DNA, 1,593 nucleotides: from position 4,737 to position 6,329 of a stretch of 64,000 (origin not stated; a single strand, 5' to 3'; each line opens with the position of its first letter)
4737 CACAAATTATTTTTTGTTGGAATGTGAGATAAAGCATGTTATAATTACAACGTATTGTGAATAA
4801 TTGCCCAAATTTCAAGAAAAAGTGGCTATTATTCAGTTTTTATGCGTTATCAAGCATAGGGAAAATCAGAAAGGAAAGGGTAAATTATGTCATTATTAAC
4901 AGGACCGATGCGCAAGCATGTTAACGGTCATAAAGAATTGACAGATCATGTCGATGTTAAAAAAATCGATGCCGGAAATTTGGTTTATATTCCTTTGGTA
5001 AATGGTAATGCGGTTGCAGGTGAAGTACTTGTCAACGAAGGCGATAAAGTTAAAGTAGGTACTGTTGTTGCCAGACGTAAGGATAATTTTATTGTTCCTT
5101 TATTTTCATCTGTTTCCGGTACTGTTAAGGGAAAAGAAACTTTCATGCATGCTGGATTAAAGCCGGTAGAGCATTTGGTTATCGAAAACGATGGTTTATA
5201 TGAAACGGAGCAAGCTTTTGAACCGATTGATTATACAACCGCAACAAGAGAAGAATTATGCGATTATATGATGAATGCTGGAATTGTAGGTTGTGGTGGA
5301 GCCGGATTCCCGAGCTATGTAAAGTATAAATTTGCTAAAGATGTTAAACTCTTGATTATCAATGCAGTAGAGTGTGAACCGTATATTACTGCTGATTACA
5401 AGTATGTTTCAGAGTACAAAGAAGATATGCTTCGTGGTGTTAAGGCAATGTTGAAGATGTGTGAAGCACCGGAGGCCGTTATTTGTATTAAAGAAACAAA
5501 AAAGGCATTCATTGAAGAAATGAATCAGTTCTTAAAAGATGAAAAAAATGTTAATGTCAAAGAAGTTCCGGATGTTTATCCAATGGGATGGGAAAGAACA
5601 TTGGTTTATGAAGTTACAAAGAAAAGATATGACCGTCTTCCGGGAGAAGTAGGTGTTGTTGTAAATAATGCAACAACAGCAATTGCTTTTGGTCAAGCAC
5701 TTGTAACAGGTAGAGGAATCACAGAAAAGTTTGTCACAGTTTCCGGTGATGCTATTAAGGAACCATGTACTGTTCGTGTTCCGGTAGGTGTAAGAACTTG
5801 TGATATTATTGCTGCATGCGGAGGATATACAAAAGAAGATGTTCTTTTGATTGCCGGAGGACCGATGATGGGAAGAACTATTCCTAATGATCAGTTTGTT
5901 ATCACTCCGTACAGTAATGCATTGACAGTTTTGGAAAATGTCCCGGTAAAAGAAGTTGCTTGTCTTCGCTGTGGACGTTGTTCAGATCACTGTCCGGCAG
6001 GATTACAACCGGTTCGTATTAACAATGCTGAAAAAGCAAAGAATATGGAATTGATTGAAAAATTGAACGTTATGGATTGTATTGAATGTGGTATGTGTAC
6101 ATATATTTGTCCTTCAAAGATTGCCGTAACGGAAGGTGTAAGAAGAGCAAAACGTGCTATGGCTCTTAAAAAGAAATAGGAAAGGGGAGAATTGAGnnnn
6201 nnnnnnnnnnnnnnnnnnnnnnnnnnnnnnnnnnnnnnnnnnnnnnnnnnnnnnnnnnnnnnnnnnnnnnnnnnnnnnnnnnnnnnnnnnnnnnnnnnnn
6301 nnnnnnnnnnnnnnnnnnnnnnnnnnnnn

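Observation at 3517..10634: Atypical Rnf locus: ApbE plus RnfCDGEA with three extra extracytoplasmic FMN modules, a minimal RnfB and an extra Cys4 mini-protein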

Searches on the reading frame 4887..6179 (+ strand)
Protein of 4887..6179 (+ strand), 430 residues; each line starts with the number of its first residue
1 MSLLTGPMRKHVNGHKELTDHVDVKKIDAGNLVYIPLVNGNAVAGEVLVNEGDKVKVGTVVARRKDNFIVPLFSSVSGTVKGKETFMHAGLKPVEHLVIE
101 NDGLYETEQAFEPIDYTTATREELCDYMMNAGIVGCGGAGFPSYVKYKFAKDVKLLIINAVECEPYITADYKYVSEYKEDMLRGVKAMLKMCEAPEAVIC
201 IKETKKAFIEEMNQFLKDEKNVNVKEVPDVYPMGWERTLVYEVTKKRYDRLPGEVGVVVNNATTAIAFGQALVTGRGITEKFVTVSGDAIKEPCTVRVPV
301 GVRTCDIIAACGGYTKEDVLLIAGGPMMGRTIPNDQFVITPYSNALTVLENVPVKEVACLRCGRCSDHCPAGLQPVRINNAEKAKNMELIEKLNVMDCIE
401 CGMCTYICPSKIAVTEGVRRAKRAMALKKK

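Call 3: search_protein_families(library=pfam, proteins=[window:4887-6179:+], max_evalue=0.1)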
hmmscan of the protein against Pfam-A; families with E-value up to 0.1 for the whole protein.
window:4887-6179:+ (430 aa): 22 families
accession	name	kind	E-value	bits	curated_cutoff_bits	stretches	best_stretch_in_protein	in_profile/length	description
PF01512.22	Complex1_51K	-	1.3e-38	132.7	31.2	1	130-267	3-147/150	Nuo51 FMN-binding domain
PF13375.12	RnfC_N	-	2.7e-14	53.5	25.6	1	11-103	8-100/101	RnfC Barrel sandwich hybrid domain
PF10531.15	SLBB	-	3e-09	37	27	1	283-330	2-54/55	SLBB domain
PF13237.11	Fer4_10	-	3.5e-09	36.9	25.5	1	357-409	7-53/53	4Fe-4S dicluster domain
PF13183.11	Fer4_8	-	1.2e-07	32.6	27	1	358-412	4-68/68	4Fe-4S dicluster domain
PF12838.12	Fer4_7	-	1.4e-07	32.3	27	1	359-412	2-52/52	4Fe-4S dicluster domain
PF13187.11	Fer4_9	-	4e-07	30.4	27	2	358-411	1-50/52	4Fe-4S dicluster domain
PF13534.11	Fer4_17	-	2e-05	25.5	22.2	1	358-412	1-60/61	4Fe-4S dicluster domain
PF17179.9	Fer4_22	-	2.5e-05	25.5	27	0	398-410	2-14/95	4Fe-4S dicluster domain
PF00037.32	Fer4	-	2.5e-05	24.4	21.1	2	396-410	6-20/24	4Fe-4S binding domain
PF12797.12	Fer4_2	-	2.8e-05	24.2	24.5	2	396-410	8-22/22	4Fe-4S binding domain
PF14697.11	Fer4_21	-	7.9e-05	23.1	35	1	354-410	3-53/59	4Fe-4S dicluster domain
PF24836.1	NQRA_2nd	-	0.00012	22.7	25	1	152-275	33-143/145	NqrA second alpha/beta domain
PF25160.1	LdpA_Fe-S-bd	-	0.00012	22.2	27.6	1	351-373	20-42/49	LdpA Fe-S cluster-binding domain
PF12837.12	Fer4_6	-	0.0002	21.6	25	1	356-372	6-22/24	4Fe-4S binding domain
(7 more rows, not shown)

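Call 4: search_protein_families(library=ncbifam, proteins=[window:4887-6179:+], max_evalue=0.1)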
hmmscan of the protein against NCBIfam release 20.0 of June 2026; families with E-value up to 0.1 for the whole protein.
window:4887-6179:+ (430 aa): 52 families (the best 25 are shown)
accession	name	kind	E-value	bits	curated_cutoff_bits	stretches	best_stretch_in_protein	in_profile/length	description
TIGR01945.1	rnfC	subfamily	4.8e-106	354.9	245.95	1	11-426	9-432/435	RnfABCDGE type electron transport complex subunit C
NF003454.1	PRK05035.1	equivalog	5e-95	319.1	345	1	11-427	11-437/556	electron transport complex subunit RsxC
TIGR04481.1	PR_assoc_PrdC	equivalog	1.6e-51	175.5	490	1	44-352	12-308/425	proline reductase-associated electron transfer protein PrdC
NF041837.1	rnfC_Methano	equivalog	2.3e-48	165.2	650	2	241-426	238-427/438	Rnf electron transport complex subunit RnfC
NF003761.0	PRK05352.1-4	equivalog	2e-31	109.2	450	2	41-351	40-330/449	Na(+)-translocating NADH-quinone reductase subunit A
TIGR01936.1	nqrA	equivalog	1.8e-21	76.6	321.05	1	43-357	39-333/446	NADH:ubiquinone reductase (Na(+)-transporting) subunit A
NF003759.0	PRK05352.1-2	equivalog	8.4e-16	57.7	505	1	47-355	43-333/447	Na(+)-translocating NADH-quinone reductase subunit A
NF003762.0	PRK05352.1-5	equivalog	2.7e-12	46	819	1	49-357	45-332/444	Na(+)-translocating NADH-quinone reductase subunit A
TIGR01971.1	NuoI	subfamily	1.3e-08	34.5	113.05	1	331-412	17-97/121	NADH-quinone oxidoreductase, chain I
TIGR01959.1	nuoF_fam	equivalog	6.3e-07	28.1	558.65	1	118-218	32-136/410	NADH-quinone oxidoreductase subunit NuoF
NF004536.0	PRK05888.1-1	equivalog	9.7e-07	28.3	212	1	330-411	31-112/180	NADH-quinone oxidoreductase subunit NuoI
NF042909.1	FMH_DH_FwdF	exception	7.4e-06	25.3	375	1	349-411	130-193/336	tungsten-dependent formylmethanofuran dehydrogenase subunit FwdF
TIGR02512.1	FeFe_hydrog_A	subfamily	1.3e-05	24.3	405.95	1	357-420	7-75/375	[FeFe] hydrogenase, group A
NF010120.0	PRK13596.1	equivalog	3.1e-05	22.7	389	1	119-202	38-126/433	NADH-quinone oxidoreductase subunit NuoF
NF040833.1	sulfhyd_HydB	equivalog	4.1e-05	22.6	750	1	388-420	302-334/367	NADPH-dependent hydrogenase/sulfhydrogenase 1 subunit beta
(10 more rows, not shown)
